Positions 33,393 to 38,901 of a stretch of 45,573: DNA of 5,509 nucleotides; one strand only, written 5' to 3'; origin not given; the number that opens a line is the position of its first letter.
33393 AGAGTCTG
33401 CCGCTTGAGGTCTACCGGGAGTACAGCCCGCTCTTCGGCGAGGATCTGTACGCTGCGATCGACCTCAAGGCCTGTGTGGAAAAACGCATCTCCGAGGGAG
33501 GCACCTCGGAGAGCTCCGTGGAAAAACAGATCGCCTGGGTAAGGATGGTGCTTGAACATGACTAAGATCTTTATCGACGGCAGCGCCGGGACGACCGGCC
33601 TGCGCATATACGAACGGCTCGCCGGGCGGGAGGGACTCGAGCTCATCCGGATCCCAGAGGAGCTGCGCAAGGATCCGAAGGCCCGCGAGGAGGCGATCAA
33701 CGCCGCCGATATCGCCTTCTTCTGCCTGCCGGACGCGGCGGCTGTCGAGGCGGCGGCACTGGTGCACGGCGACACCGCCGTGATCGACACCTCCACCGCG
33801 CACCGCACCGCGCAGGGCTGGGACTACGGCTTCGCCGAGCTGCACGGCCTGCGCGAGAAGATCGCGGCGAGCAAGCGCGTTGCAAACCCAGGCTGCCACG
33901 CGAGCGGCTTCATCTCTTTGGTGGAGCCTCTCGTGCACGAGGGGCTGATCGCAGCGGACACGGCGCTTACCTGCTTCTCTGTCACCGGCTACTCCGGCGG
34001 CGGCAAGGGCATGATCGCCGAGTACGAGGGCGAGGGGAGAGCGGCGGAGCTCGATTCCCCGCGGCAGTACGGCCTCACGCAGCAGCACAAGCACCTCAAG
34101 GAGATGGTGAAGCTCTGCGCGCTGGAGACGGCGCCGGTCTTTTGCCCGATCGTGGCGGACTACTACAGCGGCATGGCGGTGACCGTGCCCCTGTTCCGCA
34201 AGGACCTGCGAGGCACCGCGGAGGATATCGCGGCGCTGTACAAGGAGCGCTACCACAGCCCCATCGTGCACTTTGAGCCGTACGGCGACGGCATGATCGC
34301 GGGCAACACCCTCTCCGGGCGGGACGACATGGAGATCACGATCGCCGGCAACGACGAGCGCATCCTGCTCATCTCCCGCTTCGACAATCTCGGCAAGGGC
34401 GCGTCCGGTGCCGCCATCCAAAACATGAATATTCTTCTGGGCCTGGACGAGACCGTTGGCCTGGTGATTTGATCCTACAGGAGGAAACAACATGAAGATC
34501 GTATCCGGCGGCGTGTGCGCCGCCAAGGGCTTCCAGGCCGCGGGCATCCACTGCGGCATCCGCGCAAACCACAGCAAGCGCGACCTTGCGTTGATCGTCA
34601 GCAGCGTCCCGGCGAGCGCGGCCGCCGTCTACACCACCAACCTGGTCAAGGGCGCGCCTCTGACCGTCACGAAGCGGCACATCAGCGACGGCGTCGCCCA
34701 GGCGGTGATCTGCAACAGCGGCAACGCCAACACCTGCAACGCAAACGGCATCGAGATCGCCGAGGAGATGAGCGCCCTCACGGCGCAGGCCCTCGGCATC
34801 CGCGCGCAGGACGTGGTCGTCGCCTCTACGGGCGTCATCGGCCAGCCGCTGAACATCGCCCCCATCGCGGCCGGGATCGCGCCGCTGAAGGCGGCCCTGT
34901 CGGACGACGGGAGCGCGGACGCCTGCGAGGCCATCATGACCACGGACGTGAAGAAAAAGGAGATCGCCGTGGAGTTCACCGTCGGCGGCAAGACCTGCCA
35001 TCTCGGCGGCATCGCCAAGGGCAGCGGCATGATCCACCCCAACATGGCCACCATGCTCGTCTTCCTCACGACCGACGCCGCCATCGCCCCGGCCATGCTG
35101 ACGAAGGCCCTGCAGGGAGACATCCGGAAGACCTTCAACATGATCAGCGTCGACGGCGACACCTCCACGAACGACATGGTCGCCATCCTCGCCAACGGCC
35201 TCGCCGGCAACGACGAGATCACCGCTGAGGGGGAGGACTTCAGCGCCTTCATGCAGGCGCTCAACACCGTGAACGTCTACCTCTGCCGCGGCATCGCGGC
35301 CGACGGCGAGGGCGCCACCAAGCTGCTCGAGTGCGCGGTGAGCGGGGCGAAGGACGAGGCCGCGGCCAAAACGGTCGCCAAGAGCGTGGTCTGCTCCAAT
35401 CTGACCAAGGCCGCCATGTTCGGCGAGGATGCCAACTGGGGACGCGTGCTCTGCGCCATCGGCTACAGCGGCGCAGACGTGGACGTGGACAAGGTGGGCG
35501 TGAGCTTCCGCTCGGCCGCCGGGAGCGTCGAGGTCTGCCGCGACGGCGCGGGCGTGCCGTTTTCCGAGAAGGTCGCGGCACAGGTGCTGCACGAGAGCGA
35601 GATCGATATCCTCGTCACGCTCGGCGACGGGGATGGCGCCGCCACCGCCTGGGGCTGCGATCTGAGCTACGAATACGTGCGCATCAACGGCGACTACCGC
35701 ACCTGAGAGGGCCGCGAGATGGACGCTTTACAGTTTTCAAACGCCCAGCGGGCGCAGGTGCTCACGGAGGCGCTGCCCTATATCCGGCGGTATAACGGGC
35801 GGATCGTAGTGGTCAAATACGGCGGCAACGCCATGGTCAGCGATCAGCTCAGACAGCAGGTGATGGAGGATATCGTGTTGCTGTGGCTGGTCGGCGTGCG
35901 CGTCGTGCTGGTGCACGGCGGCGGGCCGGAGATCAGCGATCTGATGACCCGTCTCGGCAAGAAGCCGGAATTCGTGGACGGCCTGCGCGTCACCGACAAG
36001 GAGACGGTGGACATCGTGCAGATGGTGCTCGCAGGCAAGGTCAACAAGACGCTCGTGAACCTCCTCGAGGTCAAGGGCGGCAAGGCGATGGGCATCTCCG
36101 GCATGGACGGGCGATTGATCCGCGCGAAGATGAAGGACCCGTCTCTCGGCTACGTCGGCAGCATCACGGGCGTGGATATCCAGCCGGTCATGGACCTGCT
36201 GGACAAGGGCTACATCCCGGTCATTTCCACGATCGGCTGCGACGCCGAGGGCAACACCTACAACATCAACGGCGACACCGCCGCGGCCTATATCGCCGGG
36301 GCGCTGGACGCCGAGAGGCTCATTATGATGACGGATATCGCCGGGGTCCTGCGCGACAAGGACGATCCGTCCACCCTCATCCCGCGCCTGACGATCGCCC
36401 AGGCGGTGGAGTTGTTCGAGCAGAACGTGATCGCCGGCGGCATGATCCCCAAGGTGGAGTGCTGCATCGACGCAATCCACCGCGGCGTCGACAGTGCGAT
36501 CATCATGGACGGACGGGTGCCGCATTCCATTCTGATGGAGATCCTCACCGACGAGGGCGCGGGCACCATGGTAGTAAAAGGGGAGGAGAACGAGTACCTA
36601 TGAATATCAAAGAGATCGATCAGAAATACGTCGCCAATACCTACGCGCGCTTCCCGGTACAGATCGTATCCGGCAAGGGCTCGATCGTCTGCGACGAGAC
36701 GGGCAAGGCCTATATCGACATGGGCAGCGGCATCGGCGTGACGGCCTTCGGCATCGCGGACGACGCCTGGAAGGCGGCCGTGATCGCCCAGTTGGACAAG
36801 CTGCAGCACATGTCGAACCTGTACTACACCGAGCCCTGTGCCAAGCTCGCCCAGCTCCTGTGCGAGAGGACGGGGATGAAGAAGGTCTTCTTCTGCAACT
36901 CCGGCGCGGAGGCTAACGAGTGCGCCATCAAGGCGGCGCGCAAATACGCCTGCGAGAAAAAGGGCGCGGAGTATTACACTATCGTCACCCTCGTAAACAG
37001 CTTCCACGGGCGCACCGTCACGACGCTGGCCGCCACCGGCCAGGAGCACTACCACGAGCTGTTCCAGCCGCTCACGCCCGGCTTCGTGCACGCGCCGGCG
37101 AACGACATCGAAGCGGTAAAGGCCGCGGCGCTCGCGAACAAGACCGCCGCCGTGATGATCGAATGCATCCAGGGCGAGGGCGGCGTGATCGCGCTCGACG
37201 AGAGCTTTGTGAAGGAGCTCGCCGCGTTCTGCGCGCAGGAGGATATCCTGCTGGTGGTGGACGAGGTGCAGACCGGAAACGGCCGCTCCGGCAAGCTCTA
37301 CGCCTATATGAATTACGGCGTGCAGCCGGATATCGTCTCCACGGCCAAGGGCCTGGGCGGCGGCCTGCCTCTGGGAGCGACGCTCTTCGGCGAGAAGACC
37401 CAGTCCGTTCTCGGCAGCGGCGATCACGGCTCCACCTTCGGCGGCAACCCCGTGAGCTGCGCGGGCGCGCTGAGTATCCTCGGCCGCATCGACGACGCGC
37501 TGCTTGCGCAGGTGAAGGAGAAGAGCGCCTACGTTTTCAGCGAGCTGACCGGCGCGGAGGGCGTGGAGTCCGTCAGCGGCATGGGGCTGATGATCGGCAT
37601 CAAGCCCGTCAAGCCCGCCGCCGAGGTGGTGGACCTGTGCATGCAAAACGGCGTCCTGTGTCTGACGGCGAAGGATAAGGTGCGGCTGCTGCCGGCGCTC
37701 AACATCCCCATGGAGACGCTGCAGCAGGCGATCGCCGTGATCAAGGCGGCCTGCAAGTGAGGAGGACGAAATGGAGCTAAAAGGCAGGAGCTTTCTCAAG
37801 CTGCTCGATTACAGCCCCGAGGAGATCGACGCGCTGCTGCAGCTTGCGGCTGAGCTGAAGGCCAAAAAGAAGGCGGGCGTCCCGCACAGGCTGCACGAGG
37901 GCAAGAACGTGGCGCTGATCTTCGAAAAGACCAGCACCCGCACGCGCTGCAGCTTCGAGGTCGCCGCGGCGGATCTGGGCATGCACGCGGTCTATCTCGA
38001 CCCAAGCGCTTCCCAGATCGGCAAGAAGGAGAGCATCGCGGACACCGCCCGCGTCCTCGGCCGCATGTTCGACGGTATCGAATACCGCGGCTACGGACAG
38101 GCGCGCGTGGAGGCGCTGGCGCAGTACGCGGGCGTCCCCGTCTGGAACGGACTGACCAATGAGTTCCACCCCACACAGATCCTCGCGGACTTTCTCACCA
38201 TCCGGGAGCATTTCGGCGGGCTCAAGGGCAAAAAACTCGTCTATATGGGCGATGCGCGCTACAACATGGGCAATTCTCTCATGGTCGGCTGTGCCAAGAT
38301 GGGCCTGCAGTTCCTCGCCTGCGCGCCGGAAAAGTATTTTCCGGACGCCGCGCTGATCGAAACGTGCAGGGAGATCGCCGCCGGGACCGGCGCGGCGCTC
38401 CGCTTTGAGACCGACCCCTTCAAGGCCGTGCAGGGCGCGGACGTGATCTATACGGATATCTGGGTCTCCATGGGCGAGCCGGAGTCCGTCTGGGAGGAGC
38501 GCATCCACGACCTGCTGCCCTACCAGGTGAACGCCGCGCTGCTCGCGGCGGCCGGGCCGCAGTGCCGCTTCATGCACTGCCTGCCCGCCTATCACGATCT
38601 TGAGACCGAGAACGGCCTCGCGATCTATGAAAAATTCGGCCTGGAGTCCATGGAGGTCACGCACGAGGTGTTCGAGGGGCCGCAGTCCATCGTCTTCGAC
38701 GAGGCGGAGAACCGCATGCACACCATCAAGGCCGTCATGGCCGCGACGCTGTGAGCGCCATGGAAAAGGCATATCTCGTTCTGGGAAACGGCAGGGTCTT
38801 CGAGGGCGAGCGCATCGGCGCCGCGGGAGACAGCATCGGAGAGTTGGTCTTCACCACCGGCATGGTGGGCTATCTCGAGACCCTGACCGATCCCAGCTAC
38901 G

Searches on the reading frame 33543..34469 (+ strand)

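Call 32: search_protein_families(library=pfam, proteins=[window:33543-34469:+], max_evalue=0.00001)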
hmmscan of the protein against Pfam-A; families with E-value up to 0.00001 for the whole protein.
window:33543-34469:+ (309 aa): 2 families
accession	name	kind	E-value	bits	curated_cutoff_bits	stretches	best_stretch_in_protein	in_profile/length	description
PF22698.1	Semialdhyde_dhC_1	-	7.4e-21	75.1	27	1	118-282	1-165/165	Semialdehyde dehydrogenase, dimerisation domain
PF01118.30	Semialdhyde_dh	-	2.4e-07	31.6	26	1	39-107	52-118/121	Semialdehyde dehydrogenase, NAD binding domain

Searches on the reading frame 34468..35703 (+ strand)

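Call 32: search_protein_families(library=pfam, proteins=[window:34468-35703:+], max_evalue=0.00001)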
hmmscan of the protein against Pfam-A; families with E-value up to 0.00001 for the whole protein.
window:34468-35703:+ (412 aa): 1 family
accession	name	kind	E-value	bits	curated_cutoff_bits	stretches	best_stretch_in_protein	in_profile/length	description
PF01960.23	ArgJ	-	1e-146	489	32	1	23-412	1-377/377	ArgJ family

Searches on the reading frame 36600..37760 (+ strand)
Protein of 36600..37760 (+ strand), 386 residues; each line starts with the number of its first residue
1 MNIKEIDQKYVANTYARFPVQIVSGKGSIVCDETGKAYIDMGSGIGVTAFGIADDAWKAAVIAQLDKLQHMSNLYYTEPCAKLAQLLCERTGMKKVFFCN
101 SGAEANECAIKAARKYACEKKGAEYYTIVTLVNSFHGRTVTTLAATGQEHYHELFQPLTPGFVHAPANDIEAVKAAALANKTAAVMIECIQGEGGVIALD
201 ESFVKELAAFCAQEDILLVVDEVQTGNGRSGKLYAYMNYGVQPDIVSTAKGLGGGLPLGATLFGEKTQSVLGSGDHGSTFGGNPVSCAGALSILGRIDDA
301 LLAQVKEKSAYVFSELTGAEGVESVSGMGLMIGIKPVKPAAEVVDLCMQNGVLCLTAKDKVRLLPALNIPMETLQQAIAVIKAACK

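Call 32: search_protein_families(library=pfam, proteins=[window:36600-37760:+], max_evalue=0.00001)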
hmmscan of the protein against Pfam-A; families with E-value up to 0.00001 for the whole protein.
window:36600-37760:+ (386 aa): 1 family
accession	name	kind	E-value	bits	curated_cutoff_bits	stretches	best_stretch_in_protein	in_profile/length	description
PF00202.27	Aminotran_3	-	1.3e-101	340.7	30.5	1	11-384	2-402/403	Aminotransferase class-III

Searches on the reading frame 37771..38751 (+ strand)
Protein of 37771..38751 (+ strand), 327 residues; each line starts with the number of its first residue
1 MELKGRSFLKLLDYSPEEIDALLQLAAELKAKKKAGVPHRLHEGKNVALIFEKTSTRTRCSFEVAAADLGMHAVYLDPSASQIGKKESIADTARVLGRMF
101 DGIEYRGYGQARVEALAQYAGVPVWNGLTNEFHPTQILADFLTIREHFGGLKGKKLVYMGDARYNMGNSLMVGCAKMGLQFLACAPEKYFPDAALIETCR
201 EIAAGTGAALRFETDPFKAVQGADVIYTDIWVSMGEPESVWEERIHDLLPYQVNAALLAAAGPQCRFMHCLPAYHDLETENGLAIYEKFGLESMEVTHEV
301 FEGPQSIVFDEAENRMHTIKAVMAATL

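Call 32: search_protein_families(library=pfam, proteins=[window:37771-38751:+], max_evalue=0.00001)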
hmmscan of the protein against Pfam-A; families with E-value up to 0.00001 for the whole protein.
window:37771-38751:+ (327 aa): 2 families
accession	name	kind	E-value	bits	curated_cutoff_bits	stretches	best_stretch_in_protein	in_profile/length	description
PF00185.30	OTCace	-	7.5e-53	179.2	29.4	1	152-325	1-156/157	Aspartate/ornithine carbamoyltransferase, Asp/Orn binding domain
PF02729.26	OTCace_N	-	8.6e-51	172.3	29.9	1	6-146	1-148/148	Aspartate/ornithine carbamoyltransferase, carbamoyl-P binding domain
